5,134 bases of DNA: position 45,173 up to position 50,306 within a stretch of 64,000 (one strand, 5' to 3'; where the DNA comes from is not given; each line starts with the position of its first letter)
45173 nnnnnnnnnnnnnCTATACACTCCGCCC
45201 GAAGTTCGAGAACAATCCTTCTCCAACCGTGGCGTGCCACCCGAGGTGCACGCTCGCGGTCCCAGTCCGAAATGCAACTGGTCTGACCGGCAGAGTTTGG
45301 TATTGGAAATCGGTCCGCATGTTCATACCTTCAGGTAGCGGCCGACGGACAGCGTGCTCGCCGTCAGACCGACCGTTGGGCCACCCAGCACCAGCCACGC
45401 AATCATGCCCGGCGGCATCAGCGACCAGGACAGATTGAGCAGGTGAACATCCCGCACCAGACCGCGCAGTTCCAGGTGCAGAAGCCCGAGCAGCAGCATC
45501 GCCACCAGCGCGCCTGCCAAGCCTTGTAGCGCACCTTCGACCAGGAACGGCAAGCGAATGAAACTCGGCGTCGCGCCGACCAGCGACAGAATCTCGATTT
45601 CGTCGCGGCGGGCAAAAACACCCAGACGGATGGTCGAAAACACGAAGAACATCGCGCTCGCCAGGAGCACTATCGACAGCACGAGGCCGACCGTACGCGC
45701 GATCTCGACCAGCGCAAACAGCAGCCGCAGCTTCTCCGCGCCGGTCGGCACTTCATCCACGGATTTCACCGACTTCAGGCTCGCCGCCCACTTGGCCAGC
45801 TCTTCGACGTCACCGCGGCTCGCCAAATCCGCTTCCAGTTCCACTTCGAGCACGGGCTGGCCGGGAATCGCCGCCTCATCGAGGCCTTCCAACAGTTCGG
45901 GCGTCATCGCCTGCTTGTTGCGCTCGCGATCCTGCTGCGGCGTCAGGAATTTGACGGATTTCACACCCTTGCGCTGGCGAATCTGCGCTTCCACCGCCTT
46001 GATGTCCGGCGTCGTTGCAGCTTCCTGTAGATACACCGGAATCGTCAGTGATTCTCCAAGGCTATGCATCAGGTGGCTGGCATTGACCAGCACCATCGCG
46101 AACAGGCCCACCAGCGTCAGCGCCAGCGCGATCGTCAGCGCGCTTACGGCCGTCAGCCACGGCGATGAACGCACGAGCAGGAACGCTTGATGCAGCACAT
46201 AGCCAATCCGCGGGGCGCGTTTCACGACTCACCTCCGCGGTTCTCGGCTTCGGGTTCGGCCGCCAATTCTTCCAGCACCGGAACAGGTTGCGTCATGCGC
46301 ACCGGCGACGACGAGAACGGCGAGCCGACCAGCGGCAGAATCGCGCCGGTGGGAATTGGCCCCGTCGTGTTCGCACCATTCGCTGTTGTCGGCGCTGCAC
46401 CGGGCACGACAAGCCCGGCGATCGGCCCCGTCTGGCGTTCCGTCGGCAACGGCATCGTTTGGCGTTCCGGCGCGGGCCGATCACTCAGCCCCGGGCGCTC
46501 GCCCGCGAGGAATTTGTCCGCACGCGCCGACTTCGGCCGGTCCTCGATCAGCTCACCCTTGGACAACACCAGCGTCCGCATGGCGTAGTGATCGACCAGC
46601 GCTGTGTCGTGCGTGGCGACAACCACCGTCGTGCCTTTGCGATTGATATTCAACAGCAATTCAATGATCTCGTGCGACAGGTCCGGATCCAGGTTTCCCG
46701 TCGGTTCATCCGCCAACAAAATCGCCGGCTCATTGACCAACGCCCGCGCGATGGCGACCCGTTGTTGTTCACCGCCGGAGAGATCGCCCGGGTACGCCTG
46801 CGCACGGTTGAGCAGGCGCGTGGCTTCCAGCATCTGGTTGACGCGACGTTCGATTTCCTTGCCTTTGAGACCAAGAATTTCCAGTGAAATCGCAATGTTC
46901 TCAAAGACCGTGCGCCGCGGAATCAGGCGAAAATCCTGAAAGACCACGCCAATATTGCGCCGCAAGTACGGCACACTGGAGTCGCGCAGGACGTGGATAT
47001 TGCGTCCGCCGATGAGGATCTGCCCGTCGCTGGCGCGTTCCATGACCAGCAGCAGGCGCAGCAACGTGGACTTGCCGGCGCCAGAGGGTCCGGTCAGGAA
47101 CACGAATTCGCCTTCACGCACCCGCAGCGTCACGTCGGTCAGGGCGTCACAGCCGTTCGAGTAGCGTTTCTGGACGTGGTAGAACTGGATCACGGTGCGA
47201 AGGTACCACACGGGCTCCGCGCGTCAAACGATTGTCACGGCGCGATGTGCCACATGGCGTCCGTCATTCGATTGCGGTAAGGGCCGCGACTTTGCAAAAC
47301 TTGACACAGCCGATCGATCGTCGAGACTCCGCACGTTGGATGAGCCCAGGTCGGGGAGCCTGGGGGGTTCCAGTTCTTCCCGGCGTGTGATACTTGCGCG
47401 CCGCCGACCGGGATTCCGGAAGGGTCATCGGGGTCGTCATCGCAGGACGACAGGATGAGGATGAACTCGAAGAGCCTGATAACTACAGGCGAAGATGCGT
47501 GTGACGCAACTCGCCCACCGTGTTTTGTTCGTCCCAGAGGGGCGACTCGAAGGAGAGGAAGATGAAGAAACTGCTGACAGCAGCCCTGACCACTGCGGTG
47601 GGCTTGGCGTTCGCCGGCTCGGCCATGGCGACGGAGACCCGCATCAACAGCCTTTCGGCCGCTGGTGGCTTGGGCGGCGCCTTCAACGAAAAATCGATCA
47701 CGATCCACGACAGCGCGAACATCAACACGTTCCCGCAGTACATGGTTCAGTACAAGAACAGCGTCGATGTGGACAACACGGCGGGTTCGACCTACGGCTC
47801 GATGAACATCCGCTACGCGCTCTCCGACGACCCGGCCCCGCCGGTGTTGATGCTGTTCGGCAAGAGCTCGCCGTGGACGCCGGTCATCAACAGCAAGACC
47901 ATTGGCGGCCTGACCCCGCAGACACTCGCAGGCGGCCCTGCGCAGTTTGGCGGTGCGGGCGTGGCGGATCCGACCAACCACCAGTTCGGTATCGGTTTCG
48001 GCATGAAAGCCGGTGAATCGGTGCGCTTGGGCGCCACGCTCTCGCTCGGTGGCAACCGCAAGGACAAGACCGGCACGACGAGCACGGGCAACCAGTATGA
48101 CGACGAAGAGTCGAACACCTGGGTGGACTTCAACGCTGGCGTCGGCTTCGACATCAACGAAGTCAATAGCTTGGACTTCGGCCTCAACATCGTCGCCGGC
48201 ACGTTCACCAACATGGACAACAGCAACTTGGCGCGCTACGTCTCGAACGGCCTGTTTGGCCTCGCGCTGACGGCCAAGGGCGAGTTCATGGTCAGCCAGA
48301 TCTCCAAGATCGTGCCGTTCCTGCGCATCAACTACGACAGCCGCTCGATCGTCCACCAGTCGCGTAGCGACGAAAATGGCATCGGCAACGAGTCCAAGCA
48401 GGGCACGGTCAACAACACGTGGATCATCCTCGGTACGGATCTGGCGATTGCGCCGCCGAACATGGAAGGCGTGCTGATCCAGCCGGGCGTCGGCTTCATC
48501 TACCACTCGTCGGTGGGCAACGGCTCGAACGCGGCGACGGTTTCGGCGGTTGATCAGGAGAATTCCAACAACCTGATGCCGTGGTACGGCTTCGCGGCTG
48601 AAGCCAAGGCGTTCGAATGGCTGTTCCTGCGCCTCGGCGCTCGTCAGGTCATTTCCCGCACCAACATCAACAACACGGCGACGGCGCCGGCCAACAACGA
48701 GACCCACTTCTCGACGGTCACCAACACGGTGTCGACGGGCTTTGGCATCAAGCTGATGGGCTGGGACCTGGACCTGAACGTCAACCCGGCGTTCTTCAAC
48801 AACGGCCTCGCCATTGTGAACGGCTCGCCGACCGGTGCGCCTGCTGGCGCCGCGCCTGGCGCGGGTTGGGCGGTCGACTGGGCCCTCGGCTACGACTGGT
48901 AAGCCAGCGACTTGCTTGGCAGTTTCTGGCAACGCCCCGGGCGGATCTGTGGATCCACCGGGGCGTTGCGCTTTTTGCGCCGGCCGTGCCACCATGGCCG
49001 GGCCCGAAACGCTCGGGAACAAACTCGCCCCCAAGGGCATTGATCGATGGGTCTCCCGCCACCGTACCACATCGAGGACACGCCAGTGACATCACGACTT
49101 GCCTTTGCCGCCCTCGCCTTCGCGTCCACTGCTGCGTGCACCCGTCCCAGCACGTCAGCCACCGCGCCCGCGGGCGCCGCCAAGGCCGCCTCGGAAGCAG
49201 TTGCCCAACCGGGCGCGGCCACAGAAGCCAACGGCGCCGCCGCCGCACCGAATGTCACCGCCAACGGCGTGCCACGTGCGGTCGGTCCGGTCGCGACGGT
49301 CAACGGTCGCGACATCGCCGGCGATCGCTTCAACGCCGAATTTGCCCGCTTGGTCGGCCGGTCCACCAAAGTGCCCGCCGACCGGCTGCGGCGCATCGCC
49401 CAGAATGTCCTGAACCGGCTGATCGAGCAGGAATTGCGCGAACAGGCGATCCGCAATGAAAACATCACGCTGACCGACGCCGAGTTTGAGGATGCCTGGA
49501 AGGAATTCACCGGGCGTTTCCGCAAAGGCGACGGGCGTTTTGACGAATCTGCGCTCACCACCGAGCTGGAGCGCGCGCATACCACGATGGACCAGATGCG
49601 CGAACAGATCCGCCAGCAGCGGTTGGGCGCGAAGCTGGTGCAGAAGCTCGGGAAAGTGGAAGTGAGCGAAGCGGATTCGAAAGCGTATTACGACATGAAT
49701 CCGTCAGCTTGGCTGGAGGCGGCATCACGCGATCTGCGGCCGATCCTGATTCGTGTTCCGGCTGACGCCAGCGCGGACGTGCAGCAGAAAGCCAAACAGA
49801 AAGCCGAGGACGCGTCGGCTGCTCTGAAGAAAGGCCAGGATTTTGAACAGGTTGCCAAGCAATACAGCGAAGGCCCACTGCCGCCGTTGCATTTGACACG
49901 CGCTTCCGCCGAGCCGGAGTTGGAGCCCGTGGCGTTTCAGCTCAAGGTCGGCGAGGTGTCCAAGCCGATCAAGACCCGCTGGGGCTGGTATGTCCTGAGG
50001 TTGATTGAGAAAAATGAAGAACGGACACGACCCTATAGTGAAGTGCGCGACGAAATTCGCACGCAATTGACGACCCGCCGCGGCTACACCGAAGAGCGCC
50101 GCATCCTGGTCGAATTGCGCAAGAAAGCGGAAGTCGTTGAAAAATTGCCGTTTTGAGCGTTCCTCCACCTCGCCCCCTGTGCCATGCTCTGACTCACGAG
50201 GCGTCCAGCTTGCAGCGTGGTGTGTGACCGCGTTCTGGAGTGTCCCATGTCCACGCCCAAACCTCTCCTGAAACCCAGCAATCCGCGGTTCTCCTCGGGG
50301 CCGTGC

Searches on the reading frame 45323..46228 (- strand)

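Call 78: search_protein_families(library=pfam, proteins=[window:45323-46228:-], max_evalue=0.00001)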
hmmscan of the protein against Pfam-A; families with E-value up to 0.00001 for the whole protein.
window:45323-46228:- (301 aa): 2 families
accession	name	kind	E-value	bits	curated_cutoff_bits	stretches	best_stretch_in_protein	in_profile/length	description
PF18075.7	FtsX_ECD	-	1.9e-12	48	23.5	1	62-160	2-96/96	FtsX extracellular domain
PF02687.27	FtsX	-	3.7e-10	40.3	25.5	1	183-300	2-117/120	FtsX-like permease C-terminal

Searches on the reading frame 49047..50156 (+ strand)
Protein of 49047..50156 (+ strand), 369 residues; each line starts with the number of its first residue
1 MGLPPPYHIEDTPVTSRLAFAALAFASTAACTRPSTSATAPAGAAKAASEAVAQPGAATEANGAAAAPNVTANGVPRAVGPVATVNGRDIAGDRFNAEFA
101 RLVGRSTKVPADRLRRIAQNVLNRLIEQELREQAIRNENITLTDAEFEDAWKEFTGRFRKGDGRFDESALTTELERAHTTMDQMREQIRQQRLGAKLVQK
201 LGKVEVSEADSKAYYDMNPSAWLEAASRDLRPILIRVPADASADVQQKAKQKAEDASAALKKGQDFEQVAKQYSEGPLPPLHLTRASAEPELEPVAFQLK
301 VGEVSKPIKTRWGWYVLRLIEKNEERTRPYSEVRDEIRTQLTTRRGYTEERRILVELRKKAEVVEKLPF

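Call 6: search_protein_families(library=pfam, proteins=[window:49047-50156:+], max_evalue=0.01)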
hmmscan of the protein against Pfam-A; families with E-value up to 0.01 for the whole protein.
window:49047-50156:+ (369 aa): 6 families
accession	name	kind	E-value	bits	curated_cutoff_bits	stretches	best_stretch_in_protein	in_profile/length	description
PF13145.12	Rotamase_2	-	8.2e-22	78.7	27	1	206-335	1-121/121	PPIC-type PPIASE domain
PF00639.27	Rotamase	-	1.9e-14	54.8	21.7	1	233-320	2-96/97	PPIC-type PPIASE domain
PF13624.11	SurA_N_3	-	7e-14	52.4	27.2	1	80-197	39-161/162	SurA-like N-terminal domain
PF13616.12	Rotamase_3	-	1.4e-12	48.6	22.5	1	227-322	15-115/116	PPIC-type PPIASE domain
PF13623.11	SurA_N_2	-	6.7e-10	39.4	28.5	1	81-172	42-143/145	SurA-like N-terminal domain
PF09312.16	SurA_N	-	0.00053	20.6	30.8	1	105-191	32-111/118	SurA N-terminal domain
